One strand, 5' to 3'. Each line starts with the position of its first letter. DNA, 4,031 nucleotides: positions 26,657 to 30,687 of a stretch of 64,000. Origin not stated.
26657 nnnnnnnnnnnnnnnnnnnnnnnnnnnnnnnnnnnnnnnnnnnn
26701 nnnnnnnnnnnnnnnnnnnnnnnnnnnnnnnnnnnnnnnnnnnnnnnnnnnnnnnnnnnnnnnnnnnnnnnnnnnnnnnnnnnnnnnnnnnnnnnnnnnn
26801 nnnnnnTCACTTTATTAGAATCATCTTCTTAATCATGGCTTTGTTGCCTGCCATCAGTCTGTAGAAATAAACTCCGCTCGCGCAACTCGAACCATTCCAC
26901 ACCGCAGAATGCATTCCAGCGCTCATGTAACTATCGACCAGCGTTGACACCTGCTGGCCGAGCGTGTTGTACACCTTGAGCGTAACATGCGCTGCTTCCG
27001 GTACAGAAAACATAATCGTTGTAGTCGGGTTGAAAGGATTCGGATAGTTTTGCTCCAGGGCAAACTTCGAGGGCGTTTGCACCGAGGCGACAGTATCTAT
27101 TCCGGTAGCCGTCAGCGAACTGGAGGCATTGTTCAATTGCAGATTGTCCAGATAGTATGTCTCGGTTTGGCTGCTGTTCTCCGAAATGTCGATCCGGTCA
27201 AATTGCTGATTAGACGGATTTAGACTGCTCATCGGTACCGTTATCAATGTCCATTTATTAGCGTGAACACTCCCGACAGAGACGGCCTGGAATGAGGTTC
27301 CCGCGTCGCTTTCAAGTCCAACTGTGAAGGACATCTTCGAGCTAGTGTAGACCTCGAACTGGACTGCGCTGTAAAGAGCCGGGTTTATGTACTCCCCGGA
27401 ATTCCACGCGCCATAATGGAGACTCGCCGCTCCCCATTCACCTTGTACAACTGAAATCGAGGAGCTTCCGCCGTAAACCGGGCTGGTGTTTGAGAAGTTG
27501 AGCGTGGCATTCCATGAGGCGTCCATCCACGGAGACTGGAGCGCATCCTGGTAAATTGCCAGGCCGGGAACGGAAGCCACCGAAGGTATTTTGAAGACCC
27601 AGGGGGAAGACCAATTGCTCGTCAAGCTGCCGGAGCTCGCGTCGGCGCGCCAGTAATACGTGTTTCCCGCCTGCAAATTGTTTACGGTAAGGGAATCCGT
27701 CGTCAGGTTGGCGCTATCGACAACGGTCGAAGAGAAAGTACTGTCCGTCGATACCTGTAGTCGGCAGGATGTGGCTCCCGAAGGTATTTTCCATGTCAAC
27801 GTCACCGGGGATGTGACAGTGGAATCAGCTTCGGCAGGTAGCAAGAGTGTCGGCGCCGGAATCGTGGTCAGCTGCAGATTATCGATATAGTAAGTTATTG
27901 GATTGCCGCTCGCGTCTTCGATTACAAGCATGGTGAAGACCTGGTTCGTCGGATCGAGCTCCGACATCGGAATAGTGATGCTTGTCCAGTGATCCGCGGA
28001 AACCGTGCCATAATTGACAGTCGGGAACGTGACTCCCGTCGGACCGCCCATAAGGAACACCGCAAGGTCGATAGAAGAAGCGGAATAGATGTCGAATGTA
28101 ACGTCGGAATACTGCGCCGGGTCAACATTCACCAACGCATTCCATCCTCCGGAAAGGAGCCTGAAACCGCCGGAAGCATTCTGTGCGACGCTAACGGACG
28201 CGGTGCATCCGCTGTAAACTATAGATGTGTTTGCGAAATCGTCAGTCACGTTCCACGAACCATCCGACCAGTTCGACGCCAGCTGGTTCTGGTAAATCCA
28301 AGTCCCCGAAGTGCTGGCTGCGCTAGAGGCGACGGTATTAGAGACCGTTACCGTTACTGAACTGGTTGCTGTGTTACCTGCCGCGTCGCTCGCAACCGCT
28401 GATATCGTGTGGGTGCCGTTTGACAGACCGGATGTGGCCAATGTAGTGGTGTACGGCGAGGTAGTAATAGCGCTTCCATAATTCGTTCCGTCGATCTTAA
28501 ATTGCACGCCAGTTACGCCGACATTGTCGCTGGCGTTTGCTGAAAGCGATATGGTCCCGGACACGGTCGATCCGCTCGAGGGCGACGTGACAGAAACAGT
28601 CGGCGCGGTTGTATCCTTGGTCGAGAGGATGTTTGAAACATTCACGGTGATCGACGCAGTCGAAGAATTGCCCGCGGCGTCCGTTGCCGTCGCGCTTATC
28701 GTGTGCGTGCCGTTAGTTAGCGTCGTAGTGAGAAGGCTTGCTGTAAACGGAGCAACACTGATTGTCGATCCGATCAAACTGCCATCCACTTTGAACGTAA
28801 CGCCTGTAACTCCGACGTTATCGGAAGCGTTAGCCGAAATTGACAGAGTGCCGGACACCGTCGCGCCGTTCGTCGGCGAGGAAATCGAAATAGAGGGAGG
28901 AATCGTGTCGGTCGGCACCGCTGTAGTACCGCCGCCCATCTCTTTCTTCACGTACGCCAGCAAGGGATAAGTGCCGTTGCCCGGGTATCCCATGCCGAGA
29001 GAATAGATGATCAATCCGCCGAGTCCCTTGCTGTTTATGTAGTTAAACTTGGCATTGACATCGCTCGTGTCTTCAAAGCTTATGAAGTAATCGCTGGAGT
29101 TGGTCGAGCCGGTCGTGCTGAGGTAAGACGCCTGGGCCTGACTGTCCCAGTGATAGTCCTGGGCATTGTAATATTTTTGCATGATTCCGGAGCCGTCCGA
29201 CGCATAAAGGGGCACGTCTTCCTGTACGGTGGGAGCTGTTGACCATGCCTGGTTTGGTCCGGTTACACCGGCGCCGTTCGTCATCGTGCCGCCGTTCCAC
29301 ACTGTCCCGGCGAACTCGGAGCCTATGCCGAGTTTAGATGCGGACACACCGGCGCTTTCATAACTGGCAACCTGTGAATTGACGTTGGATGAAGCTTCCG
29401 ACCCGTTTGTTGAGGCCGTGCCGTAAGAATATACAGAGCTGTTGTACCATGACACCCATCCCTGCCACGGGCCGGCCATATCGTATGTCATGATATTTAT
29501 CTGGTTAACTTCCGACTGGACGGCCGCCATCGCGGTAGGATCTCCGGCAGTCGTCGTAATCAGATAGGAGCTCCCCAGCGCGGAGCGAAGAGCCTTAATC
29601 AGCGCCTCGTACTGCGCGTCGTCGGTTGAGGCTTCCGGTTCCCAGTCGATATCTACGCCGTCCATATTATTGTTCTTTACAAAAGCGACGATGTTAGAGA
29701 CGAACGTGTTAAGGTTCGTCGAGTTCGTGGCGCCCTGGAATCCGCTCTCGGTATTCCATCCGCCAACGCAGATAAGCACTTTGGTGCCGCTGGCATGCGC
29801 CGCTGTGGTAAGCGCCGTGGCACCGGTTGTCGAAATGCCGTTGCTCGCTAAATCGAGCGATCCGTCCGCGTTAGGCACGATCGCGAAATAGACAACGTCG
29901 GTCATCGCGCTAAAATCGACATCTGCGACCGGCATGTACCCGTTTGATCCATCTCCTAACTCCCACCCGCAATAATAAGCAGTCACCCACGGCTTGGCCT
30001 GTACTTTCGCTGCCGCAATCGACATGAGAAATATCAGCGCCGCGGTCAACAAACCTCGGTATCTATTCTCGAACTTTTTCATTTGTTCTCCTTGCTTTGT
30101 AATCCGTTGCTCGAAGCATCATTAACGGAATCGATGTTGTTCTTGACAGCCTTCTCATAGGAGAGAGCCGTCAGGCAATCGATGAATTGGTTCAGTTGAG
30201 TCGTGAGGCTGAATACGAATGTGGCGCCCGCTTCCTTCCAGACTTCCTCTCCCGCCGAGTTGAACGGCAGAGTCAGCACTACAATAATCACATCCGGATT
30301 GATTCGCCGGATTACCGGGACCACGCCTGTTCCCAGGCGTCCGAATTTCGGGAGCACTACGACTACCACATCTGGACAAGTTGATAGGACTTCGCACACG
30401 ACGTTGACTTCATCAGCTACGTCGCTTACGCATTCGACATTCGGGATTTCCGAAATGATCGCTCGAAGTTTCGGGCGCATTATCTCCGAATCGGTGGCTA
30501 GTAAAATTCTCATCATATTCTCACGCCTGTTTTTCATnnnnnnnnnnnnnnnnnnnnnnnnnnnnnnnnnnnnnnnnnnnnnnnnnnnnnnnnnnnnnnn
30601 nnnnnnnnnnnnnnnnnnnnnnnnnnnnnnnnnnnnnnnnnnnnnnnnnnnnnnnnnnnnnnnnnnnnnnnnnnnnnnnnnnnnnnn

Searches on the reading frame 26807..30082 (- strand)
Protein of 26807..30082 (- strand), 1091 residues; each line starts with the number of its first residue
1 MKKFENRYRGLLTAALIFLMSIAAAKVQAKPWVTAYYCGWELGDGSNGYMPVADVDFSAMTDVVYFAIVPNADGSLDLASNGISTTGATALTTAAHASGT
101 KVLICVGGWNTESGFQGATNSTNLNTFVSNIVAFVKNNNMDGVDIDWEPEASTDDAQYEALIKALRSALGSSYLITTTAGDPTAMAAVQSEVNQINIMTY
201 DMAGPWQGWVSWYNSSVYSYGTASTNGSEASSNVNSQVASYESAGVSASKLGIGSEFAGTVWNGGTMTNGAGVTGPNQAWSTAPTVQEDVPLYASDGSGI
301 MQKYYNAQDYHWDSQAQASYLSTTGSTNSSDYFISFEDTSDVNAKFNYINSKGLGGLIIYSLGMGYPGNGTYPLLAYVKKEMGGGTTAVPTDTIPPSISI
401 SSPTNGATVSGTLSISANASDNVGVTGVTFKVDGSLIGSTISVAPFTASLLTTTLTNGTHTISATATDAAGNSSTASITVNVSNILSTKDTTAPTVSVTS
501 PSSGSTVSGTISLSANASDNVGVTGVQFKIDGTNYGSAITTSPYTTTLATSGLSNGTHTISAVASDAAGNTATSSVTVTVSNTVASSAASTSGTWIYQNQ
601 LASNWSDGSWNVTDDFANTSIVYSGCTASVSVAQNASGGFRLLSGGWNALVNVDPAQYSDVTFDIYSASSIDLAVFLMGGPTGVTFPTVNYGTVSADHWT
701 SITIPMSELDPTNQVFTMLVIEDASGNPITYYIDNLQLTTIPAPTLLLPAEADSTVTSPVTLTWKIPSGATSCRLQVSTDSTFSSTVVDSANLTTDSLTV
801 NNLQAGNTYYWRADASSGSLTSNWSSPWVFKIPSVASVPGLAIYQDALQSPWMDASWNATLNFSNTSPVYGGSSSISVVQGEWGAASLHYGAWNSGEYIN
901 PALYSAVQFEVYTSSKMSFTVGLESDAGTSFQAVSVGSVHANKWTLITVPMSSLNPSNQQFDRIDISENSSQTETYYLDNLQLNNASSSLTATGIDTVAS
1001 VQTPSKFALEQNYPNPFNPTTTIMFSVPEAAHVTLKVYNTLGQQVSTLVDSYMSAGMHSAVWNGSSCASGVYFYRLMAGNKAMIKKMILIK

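Call 7: search_protein_families(library=ncbifam, proteins=[window:26807-30082:-])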
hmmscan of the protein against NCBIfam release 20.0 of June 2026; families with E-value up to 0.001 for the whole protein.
window:26807-30082:- (1091 aa): 5 families
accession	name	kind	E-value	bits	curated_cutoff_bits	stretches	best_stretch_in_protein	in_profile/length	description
NF052619.1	ChiD_Serratia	equivalog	4.4e-22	78.6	750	2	100-262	104-279/416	chitinase ChiD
NF033707.1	T9SS_sortase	equivalog_domain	1e-10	40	420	1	1011-1079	1000-1078/1095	type IX secretion system sortase PorU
TIGR04183.1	Por_Secre_tail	domain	1e-09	38.3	23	1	1013-1088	2-70/72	T9SS type A sorting domain-containing protein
NF052323.1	T9SSA_dep_M6i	equivalog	1.5e-08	33.1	600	1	1011-1084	959-1031/1043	T9SS-dependent M6-like inactivated metalloprotease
NF047446.1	barrel_OmpL47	domain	9.5e-08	32.4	40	1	414-481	8-67/68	OmpL47-type beta-barrel domain-containing protein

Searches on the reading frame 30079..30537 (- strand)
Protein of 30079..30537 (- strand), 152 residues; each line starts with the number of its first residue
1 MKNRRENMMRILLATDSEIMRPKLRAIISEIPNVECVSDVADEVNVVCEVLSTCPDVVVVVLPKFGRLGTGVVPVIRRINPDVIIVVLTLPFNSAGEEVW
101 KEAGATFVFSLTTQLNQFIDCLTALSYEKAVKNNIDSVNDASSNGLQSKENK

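Call 7: search_protein_families(library=ncbifam, proteins=[window:30079-30537:-])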
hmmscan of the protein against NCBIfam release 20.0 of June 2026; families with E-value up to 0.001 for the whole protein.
window:30079-30537:- (152 aa): 4 families
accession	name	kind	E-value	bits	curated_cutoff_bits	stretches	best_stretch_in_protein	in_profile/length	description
NF011896.0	PRK15369.1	equivalog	1.1e-06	28.5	242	1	8-137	3-129/211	two component system response regulator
NF007018.1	PRK09483.1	equivalog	0.00015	21.5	280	1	8-108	1-101/217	UvrY/SirA/GacA family response regulator transcription factor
NF047785.1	respo_reg_MadR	equivalog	0.00028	20.3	300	1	9-89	1-84/209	MadR family response regulator transcription factor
NF001965.0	PRK00742.1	subfamily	0.00071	18.9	293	0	7-88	2-83/357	chemotaxis-specific protein-glutamate methyltransferase CheB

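Call 15: search_protein_families(library=pfam, proteins=[window:30079-30537:-])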
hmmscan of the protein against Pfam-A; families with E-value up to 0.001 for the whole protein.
window:30079-30537:- (152 aa): 0 families
